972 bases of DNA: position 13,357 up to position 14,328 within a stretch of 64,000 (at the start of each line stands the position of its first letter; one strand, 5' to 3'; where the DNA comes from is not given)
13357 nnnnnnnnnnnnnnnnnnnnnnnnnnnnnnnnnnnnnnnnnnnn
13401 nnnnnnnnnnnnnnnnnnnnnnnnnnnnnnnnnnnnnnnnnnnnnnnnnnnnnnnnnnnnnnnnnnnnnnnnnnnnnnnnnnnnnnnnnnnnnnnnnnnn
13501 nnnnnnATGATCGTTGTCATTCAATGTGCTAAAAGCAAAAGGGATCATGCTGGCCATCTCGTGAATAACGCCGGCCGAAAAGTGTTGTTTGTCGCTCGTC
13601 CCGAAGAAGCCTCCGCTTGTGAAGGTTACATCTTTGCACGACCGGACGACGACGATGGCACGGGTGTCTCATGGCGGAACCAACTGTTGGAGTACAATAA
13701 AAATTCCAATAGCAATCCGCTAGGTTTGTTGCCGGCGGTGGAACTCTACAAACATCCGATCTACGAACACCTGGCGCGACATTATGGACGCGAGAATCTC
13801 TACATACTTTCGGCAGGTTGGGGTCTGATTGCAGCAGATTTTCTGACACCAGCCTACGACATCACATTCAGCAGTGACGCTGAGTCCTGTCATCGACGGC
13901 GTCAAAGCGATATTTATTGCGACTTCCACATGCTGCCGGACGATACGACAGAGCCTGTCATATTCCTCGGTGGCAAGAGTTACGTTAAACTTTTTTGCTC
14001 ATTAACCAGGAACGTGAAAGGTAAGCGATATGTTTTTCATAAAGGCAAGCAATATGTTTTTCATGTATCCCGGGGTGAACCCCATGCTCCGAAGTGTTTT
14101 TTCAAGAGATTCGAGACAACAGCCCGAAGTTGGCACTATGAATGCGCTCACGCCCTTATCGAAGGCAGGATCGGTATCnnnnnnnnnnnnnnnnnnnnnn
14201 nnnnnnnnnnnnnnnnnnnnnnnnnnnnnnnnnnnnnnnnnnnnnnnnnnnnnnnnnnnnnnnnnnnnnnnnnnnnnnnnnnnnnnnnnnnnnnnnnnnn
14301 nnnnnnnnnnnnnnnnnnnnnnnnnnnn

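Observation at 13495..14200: Low-GC orphan gene of unknown family inserted between ilvD and a GFA gene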

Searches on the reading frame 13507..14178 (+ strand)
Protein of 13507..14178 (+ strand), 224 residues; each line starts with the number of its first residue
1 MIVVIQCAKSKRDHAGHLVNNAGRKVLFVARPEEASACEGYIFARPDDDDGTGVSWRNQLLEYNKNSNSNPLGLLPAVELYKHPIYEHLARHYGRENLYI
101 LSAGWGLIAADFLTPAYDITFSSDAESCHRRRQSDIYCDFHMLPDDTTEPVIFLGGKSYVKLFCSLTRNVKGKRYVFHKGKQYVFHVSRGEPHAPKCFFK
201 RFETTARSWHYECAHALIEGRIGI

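Call 4: search_protein_families(library=pfam, proteins=[window:13507-14178:+], max_evalue=10)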
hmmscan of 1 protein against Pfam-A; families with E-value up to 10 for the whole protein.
window:13507-14178:+ (224 aa): 2 families
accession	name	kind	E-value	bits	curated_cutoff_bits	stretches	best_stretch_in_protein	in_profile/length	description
PF21818.3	DUF6884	-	2e-07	31.7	30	1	76-168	16-111/135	Family of unknown function (DUF6884)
PF03883.20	H2O2_YaaD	-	0.03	14.3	29.6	1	52-126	50-133/236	Peroxide stress protein YaaA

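Call 5: search_protein_families(library=ncbifam, proteins=[window:13507-14178:+], max_evalue=10)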
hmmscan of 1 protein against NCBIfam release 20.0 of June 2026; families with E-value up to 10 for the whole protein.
window:13507-14178:+ (224 aa): 0 families

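Call 6: search_protein_families(library=padloc, proteins=[window:13507-14178:+], max_evalue=10)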
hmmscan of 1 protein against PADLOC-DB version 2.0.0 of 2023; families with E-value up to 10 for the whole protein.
window:13507-14178:+ (224 aa): 5 families
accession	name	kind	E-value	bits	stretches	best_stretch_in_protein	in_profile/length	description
PDLC04712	PDC-M57A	-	5e-08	31.4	1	77-171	20-117/138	-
PDLC02815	DpdC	-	1.4e-06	26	1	94-133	74-113/312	DpdC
PDLC02818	DpdC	-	2.5e-05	21.7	1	74-133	54-116/319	DpdC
PDLC02817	DpdC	-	0.00045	17.6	1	96-124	78-106/299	DpdC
PDLC02816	DpdC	-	0.012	13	1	94-124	74-104/313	DpdC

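Call 7: search_protein_families(library=phrogs, proteins=[window:13507-14178:+], max_evalue=10)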
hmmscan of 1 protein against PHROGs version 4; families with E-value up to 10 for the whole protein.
window:13507-14178:+ (224 aa): 1 family
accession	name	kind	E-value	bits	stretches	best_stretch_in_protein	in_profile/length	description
phrog_5935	-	unknown function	4.6e-06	27.6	1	75-159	23-108/155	-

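Call 8: find_homologous_proteins(query=window:13507-14178:+, max_evalue=0.001)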
Query window:13507-14178:+ (224 aa): 1310 proteins with E <= 0.001 among 1489 candidates; the best 120 are listed.
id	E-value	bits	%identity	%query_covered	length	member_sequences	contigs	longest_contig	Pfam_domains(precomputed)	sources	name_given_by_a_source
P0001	1.1e-154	531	100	100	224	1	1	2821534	PF21818.4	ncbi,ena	-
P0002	8.4e-118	410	82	100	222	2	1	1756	PF21818.4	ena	-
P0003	1.3e-74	269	57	99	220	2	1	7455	PF21818.4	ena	-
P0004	1.9e-74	268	56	100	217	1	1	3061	PF21818.4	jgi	jgi:hypothetical protein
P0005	2.5e-74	268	59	100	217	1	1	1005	PF21818.4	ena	-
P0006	5.8e-74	267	57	100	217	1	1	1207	-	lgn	-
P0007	5.1e-73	264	56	99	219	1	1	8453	PF21818.4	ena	-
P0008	1.6e-72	262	56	100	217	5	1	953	PF21818.4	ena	-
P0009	2.7e-72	261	56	100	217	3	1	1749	PF21818.4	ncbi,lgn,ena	-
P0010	2.8e-72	261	55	100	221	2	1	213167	PF21818.4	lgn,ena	-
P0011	3.3e-72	261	56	100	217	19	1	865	PF21818.4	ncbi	-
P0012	3.5e-72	261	57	100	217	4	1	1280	PF21818.4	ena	-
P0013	7.4e-72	260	57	100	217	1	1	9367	PF21818.4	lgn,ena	-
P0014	1.0e-71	259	56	100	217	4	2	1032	-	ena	-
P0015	1.1e-71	259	56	100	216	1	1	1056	PF21818.4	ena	-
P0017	1.4e-71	259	56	100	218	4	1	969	PF21818.4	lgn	-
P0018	2.2e-71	258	55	100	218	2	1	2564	PF21818.4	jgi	-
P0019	2.4e-71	258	53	100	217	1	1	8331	PF21818.4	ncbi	ncbi:MAG: hypothetical protein ACR2P9_06565 [Gammaproteobacteria bacterium]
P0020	5.6e-71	257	55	100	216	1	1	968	PF21818.4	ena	-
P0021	8.9e-71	256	58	100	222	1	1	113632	PF21818.4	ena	-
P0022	9.9e-71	256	57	100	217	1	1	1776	PF21818.4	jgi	jgi:hypothetical protein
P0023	9.9e-71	256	56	99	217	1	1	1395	PF21818.4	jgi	jgi:hypothetical protein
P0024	1.0e-70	256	56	100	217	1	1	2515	PF21818.4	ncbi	-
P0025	1.1e-70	256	55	100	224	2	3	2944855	PF21818.4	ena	-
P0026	1.3e-70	256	56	100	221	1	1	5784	PF21818.4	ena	-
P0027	1.5e-70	255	55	100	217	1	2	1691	PF21818.4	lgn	-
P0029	2.7e-70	255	54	100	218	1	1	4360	PF21818.4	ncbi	-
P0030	3.8e-70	254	55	100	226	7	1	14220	PF21818.4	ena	-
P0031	5.4e-70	254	56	100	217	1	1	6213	PF21818.4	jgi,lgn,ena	-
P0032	5.9e-70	254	54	99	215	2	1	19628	PF21818.4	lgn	-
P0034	8.3e-70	253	55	100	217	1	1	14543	PF21818.4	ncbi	ncbi:MAG: hypothetical protein ACQETO_05920 [Pseudomonadota bacterium]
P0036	1.5e-69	252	55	100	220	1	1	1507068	PF21818.4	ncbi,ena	-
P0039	2.9e-69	251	56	100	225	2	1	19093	PF21818.4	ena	-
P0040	3.0e-69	251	55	100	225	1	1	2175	PF21818.4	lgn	-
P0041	3.1e-69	251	57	97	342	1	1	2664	PF24698.2,PF21818.4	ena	-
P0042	4.2e-69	251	53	99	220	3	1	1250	PF21818.4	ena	-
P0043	4.5e-69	251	52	100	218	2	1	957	PF21818.4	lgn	-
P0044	5.0e-69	250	54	100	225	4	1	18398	PF21818.4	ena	-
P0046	5.4e-69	250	57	99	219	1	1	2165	PF21818.4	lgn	-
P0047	5.8e-69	250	54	100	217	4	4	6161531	-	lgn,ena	-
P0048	7.0e-69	250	53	99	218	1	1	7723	PF21818.4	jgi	jgi:hypothetical protein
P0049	7.5e-69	250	54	99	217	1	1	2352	PF21818.4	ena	-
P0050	7.8e-69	250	53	99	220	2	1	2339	PF21818.4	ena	-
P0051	1.1e-68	249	53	100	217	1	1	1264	PF21818.4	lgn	-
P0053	1.3e-68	249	55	99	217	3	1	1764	PF21818.4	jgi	jgi:hypothetical protein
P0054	1.3e-68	249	55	100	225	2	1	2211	PF21818.4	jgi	jgi:hypothetical protein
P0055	1.3e-68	249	52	100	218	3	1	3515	PF21818.4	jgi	jgi:hypothetical protein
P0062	2.5e-68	248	53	99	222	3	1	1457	PF21818.4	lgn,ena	-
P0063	2.7e-68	248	55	100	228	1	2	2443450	PF21818.4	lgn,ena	-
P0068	4.2e-68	247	54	99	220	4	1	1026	PF21818.4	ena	-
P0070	4.4e-68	247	55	100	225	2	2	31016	PF21818.4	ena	-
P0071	4.5e-68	247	55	98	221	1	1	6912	PF21818.4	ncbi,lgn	-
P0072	5.4e-68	247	54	99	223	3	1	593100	PF21818.4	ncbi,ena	-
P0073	5.5e-68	247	55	100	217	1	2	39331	PF21818.4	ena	-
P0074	5.6e-68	247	53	100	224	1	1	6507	PF21818.4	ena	-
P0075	6.2e-68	247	54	100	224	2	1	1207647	PF21818.4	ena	-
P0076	6.4e-68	247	53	100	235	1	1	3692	PF21818.4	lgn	-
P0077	6.4e-68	247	54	100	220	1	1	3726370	PF21818.4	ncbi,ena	-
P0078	6.6e-68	247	54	100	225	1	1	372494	PF21818.4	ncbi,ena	-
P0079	6.8e-68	247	55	100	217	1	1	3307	PF21818.4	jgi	jgi:hypothetical protein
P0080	7.3e-68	247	52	100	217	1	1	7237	PF21818.4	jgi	jgi:hypothetical protein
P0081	8.5e-68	246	54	100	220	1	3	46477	PF21818.4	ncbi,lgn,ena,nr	ncbi:MAG: hypothetical protein F4W95_13415 [Chloroflexi bacterium]|nr:hypothetical protein [Chlorofl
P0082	8.6e-68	246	53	99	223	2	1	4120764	PF21818.4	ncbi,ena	-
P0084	9.1e-68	246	53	99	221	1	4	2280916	PF21818.4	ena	-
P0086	1.0e-67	246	53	99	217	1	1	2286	PF21818.4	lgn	-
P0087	1.1e-67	246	54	99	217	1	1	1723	PF21818.4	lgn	-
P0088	1.2e-67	246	53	99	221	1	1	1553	PF21818.4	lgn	-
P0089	1.3e-67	246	52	100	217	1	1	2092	PF21818.4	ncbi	-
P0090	1.3e-67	246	55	100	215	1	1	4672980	PF21818.4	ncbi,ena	-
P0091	1.3e-67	246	52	99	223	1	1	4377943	PF21818.4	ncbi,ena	-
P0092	1.4e-67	246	54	99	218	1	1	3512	PF21818.4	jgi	-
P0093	1.4e-67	246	54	100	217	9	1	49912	PF21818.4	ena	-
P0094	1.4e-67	246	52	100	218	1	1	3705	PF21818.4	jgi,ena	-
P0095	1.5e-67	246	54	100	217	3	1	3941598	PF21818.4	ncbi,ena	-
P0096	1.5e-67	246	53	100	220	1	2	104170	PF21818.4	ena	-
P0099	2.2e-67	245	53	100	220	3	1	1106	PF21818.4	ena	-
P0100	2.2e-67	245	52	100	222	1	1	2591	PF21818.4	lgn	-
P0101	2.5e-67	245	55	100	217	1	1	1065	PF21818.4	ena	-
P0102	2.6e-67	245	53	99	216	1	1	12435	PF21818.4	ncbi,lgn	-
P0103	2.6e-67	245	51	100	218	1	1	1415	PF21818.4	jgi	jgi:hypothetical protein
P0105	3.0e-67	245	54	100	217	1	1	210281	PF21818.4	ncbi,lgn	ncbi:MAG: hypothetical protein RH942_03910 [Kiloniellaceae bacterium]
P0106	3.3e-67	245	51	99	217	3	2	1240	PF21818.4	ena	-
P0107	3.4e-67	244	54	99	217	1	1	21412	PF21818.4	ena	-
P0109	4.1e-67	244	54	100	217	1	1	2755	PF21818.4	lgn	-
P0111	4.7e-67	244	51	100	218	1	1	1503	PF21818.4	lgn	-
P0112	4.8e-67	244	53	98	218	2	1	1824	PF21818.4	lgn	-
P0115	5.6e-67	244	54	100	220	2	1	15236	PF21818.4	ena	-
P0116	6.4e-67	244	54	100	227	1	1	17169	PF21818.4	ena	-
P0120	7.7e-67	243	54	100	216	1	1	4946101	PF21818.4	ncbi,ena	-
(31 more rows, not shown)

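Call 10: search_solved_structures(query=window:13507-14178:+, max_evalue=10, show_alignments=2)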
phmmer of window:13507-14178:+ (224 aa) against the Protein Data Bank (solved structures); distinct sequences matched with E-value up to 10: 2.
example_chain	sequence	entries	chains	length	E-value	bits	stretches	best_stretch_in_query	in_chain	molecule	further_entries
2yra_A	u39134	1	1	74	0.21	14.3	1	92-134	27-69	Seizure 6-like protein isoform 3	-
4maf_A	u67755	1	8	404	1.3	11.8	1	66-95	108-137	ATP sulfurylase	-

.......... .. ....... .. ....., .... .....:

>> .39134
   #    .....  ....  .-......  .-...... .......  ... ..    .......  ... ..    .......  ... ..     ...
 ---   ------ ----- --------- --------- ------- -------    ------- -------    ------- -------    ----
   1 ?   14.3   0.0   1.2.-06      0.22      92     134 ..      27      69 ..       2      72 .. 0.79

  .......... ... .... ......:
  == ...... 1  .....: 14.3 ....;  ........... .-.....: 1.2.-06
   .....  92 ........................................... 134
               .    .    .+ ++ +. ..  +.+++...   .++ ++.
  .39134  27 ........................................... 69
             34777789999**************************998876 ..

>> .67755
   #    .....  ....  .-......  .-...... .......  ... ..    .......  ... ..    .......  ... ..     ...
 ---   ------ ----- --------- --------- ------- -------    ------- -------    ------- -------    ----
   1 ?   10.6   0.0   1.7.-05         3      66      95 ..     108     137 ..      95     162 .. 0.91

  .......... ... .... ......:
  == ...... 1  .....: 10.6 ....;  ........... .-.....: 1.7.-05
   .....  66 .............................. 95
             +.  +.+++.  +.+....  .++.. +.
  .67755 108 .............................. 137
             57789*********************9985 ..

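Call 14: find_encoding_contigs(protein=P0001, flank=6000, max_places=3)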
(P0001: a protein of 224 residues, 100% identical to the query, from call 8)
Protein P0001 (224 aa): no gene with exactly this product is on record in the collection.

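Call 15: find_related_loci(query=window:13507-14178:+, collection=genome_contigs, flank=6000)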
Query window:13507-14178:+ (224 aa) in genome_contigs; peptide patterns used: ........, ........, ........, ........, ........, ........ (x = any residue, [..] = any of these).
214 stretches matched a pattern; 50 encode a relative of the query (tblastn E <= 1e-3); 50 distinct loci.
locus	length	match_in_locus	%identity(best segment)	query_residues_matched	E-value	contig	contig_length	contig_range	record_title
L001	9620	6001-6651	56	1-224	2e-79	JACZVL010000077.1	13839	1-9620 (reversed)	MAG: Proteobacteria bacterium isolate B18T1L10 B18T1L10_NODE6835, whole genome shotgun sequence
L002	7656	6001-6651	55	1-224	2e-78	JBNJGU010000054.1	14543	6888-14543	MAG: Pseudomonadota bacterium isolate Y22_30dBSe2.bin.110 NODE_2392_length_14543_cov_8.927444, whole genome shotgun sequ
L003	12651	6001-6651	54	1-224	5e-75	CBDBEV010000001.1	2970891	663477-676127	MAG: bacterium isolate 138114a6-c459-4528-9bbc-32813c999549 genome assembly, contig: contig_1, whole genome shotgun sequ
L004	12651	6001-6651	53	1-224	7e-74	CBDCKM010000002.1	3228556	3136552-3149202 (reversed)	MAG: Alphaproteobacteria bacterium isolate 732f53db-b4c4-4b46-9338-22fac07a22bb genome assembly, contig: contig_2, whole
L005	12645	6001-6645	53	1-222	1e-72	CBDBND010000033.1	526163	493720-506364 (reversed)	MAG: Rhodospirillaceae bacterium isolate b55fd1ce-de5f-49db-9ad1-46d69e25669b genome assembly, contig: contig_33, whole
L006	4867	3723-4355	52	1-218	7e-72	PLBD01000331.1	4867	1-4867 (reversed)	MAG: Acidobacteriaceae bacterium isolate bog_257 73.20111000_S1D.39_contig_106205, whole genome shotgun sequence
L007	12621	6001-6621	53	1-214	8e-72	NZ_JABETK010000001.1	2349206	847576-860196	Mesorhizobium sediminum strain KCTC 42205 1, whole genome shotgun sequence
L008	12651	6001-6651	53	1-224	1e-71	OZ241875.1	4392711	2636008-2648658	MAG: bacterium isolate fde39c58-18aa-4d93-bb40-cd1cf9ece30f genome assembly, chromosome: 1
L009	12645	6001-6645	52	1-222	1e-71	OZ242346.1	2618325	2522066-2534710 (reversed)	MAG: Nitrospirales bacterium isolate 9c02dde2-7a43-4f12-96c5-beceef923469 genome assembly, chromosome: 1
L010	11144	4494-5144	51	1-224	3e-71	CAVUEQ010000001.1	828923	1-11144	MAG: uncultured bacterium isolate MFD04944.bin.2.55 genome assembly, contig: contig_29178, whole genome shotgun sequence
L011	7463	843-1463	52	1-214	9e-71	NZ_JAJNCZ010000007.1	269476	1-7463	Rhizobium sp. GN54 contig7, whole genome shotgun sequence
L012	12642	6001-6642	52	1-222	8e-71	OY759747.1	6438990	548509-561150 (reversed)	MAG: Spirochaetia bacterium isolate 029c9a96-c795-42b2-9c0d-59f5314b817a genome assembly, chromosome: 1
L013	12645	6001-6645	54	1-223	3e-70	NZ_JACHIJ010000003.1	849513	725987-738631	Afipia massiliensis strain DSM 17498 Ga0415284_03, whole genome shotgun sequence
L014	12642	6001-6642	53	1-220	3e-70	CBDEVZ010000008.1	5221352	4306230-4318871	MAG: uncultured Candidatus Binatia bacterium isolate 77b99e23-3f9f-49a3-a4d3-93b2c3db3d2d genome assembly, contig: conti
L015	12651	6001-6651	51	1-224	2e-69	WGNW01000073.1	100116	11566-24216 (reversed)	MAG: Alphaproteobacteria bacterium isolate RI_34 c_000000151072, whole genome shotgun sequence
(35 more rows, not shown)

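Call 24: find_encoding_contigs(protein=P0002, flank=6000, max_places=4)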
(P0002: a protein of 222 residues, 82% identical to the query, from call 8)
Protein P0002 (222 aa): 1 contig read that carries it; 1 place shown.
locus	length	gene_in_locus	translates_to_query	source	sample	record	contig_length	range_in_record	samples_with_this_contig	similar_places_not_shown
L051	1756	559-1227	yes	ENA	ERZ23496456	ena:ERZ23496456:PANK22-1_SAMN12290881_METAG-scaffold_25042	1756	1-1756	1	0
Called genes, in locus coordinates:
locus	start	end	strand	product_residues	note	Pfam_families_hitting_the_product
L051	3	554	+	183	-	?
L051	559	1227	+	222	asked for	PF21818:DUF6884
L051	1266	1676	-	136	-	PF04828:GFA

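Call 25: list_cluster_members(proteins=[P0001, P0002, P0025, P0036])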
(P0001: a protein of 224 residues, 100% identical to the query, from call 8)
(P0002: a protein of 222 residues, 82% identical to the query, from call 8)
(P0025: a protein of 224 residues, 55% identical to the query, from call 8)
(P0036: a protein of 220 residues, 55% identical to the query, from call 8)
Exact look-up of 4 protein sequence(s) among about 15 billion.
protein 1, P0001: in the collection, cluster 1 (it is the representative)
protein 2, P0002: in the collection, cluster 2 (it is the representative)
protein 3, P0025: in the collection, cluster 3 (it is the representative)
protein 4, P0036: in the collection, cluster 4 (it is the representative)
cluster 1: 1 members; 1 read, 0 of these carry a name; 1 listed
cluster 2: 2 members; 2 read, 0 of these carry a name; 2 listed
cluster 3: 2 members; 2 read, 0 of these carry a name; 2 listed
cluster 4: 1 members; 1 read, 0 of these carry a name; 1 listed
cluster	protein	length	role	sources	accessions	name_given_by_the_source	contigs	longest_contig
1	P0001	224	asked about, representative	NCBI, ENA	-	-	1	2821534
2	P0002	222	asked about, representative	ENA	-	-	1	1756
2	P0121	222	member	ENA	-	-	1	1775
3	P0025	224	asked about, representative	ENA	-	-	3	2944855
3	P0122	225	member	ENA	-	-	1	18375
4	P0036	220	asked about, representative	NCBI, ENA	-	-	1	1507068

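Call 39: predict_structure(alignment_id=A1)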
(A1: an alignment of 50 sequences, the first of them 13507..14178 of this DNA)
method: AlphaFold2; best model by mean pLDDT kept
length: 224 residues; sequences in the alignment: 50
mean_pLDDT: 92.7   pTM: 0.90
mean pLDDT of the five models: 92.7, 92.7, 92.2, 91.6, 91.5
residues with pLDDT >= 90: 191; 70-90: 22; 50-70: 4; < 50: 7
segments of 3 or more residues with pLDDT < 50: 182-188
pLDDT, mean of each block of 10 residues (from residue 1): 96 97 96 94 97 96 90 97 98 98 98 97 95 95 97 95 96 93 47 85 89 96 85
secondary structure, 60 per line:
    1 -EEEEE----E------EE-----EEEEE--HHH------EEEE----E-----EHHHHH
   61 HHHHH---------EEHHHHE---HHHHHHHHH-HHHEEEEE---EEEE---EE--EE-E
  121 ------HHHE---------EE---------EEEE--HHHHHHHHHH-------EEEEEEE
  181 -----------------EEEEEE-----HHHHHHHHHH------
elements in order: E2-6 E25-29 E41-44 H56-65 H77-80 H85-93 E98-102 E106-109 E151-154 H157-166 E174-180 E198-203 H209-218

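Call 44: fold_search(model_id=the predicted structure, library=pdb)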
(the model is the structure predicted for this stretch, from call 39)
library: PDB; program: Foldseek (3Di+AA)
matches with E <= 10: 251; with E <= 0.001: 1
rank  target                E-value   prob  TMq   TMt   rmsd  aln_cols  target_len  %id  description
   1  5caj_A                2.4e-04  1.00  0.46  0.40   9.9       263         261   14  Crystal structure of E. coli YaaA, a member of the DUF328/UPF0246 family (released 2016-02-24)
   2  2xaa_C                4.1e-01  0.07  0.11  0.09  10.7        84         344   15  Alcohol dehydrogenase ADH-'A' from Rhodococcus ruber DSM 44541 at pH 8.5 in complex with NAD and butane-1,4-diol (released 2010-08-11)
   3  5o8q_A                5.7e-01  0.07  0.11  0.08  11.0        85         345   18  Crystal structure of R. ruber ADH-A, mutant Y294F, W295A (released 2017-10-11)
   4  8uar_G                6.0e-01  0.06  0.12  0.09  10.7        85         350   15  Rhodococcus ruber Alcohol Dehydrogenase NADH Biomimetic Complex - Compound 4b (released 2024-07-03)
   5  6ffz_D                6.4e-01  0.06  0.11  0.08  10.9        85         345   18  Crystal structure of R. ruber ADH-A, mutant F43H, Y54L (released 2018-02-14)
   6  5o9f_C                6.8e-01  0.06  0.11  0.08  11.0        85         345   18  Crystal structure of R. ruber ADH-A, mutant Y294F, W295A, Y54F, F43S, H39Y (released 2017-10-11)
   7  5od3_B                6.8e-01  0.06  0.11  0.08  11.0        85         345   18  Crystal structure of R. ruber ADH-A, mutant Y54G, L119Y (released 2018-07-04)
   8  5o9d_D                7.3e-01  0.06  0.11  0.08  10.9        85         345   18  Crystal structure of R. ruber ADH-A, mutant Y294F, W295A, Y54F, F43H, H39Y (released 2017-10-11)
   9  5o9f_A                7.3e-01  0.06  0.11  0.08  11.0        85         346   18  Crystal structure of R. ruber ADH-A, mutant Y294F, W295A, Y54F, F43S, H39Y (released 2017-10-11)
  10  6ffz_A                7.7e-01  0.06  0.11  0.08  10.9        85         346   18  Crystal structure of R. ruber ADH-A, mutant F43H, Y54L (released 2018-02-14)
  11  9dpi_E                8.2e-01  0.06  0.28  0.26  15.1       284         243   12  Cryo-EM structure of SerRS dimer in complex with two SIRT2 (released 2026-03-18)
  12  6fg0_D                8.2e-01  0.06  0.11  0.08  10.9        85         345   18  Crystal structure of R. ruber ADH-A, mutant Y54G, F43T, L119Y, F282W (released 2018-12-19)
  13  6fg0_A                8.2e-01  0.06  0.11  0.08  10.9        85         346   18  Crystal structure of R. ruber ADH-A, mutant Y54G, F43T, L119Y, F282W (released 2018-12-19)
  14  5od3_A                8.7e-01  0.06  0.11  0.08  10.9        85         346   18  Crystal structure of R. ruber ADH-A, mutant Y54G, L119Y (released 2018-07-04)
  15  8uar_D                8.7e-01  0.05  0.12  0.09  10.7        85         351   15  Rhodococcus ruber Alcohol Dehydrogenase NADH Biomimetic Complex - Compound 4b (released 2024-07-03)
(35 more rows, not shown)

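Call 51: search_solved_structures(query=A1, max_evalue=10, show_alignments=2)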
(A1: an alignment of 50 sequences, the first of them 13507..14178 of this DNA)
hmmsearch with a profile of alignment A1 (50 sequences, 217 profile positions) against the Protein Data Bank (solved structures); distinct sequences matched with E-value up to 10: 4.
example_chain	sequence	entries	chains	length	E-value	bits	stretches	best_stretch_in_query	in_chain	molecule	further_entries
4mnp_A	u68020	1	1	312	0.29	14.2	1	39-102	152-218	N-acetylneuraminate-binding protein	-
4mmp_A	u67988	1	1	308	0.4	13.7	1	39-102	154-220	Sialic Acid Binding Protein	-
9bhf_A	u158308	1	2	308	0.5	13.4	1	39-103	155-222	DctP family TRAP transporter solute-binding subunit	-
9bh3_A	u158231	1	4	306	0.51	13.4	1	39-103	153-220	DctP family TRAP transporter solute-binding subunit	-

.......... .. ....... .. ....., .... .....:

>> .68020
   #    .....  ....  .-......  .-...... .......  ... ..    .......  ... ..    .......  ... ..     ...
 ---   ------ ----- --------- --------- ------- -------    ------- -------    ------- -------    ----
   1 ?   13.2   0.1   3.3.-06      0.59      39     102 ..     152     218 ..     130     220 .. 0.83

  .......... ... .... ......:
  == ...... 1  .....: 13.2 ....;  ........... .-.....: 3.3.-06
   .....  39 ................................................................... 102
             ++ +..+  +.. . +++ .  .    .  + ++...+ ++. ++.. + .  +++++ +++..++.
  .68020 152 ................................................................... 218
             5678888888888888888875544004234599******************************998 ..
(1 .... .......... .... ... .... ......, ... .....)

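Call 65: find_related_loci(query=A1, collection=viral_contigs, flank=5000)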
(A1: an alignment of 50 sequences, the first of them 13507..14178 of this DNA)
Query A1 (224 aa) in viral_contigs; peptide patterns used: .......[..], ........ (x = any residue, [..] = any of these).
40 stretches matched a pattern; 1 encode a relative of the query (tblastn E <= 1e-3); 1 distinct loci.
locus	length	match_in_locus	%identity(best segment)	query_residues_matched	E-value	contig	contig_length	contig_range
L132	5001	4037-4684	49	1-224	2e-67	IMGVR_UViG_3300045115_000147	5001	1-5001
